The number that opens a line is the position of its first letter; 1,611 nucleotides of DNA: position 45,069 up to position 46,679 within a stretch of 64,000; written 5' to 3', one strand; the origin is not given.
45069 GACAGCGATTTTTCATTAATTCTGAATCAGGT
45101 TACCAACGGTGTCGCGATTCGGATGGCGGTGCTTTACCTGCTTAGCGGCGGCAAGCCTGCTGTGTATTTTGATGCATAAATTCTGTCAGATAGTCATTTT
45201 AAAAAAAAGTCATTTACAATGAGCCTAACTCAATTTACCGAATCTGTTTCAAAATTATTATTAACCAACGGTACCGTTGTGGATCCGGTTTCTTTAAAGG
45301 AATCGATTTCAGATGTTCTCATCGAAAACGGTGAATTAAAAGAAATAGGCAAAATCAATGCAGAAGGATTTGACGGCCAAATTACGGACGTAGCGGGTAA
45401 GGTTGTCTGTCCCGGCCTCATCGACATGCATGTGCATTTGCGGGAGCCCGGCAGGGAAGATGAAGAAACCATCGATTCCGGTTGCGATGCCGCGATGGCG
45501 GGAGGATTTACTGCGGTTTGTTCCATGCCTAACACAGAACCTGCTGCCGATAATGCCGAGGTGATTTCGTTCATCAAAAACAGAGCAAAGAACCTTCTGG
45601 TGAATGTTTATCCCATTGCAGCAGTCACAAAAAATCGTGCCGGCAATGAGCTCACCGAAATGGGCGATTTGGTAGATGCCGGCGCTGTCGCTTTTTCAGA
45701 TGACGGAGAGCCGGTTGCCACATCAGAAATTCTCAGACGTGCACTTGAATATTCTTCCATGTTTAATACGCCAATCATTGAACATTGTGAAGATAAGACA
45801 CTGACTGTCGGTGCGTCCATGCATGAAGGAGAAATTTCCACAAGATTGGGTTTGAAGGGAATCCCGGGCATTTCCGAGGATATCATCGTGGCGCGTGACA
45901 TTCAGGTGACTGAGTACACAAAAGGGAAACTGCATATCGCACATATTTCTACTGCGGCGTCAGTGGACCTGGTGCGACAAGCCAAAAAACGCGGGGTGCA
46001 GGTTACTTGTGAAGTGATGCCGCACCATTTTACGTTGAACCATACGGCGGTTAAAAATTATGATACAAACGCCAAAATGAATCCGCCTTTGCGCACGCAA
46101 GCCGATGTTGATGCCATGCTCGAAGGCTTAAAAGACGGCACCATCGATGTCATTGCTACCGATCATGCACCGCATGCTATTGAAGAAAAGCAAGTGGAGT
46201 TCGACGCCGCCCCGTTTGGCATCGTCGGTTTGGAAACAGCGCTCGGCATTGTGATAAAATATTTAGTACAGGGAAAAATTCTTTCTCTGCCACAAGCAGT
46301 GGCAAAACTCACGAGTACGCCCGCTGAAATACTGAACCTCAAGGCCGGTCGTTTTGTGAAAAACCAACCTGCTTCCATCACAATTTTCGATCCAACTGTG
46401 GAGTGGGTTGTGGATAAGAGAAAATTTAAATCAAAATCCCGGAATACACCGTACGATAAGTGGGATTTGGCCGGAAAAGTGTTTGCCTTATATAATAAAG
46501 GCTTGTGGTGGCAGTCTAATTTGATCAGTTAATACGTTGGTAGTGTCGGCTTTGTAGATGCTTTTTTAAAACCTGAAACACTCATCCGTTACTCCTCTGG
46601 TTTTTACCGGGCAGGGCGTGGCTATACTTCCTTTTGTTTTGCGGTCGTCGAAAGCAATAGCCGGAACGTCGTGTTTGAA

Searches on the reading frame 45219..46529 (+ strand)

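Call 63: search_protein_families(library=pfam, proteins=[window:45219-46529:+], max_evalue=0.01)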
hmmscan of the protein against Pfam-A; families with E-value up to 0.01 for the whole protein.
window:45219-46529:+ (437 aa): 3 families
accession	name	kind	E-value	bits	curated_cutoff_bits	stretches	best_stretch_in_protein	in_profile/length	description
PF01979.26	Amidohydro_1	-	1.3e-22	80.9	25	1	62-403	1-333/345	Amidohydrolase family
PF12890.13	DHOase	-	1.2e-12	48.5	21.2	1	60-245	1-139/142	Dihydro-orotase-like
PF07969.17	Amidohydro_3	-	2.6e-08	34.2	29.7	2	90-393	166-447/472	Amidohydrolase family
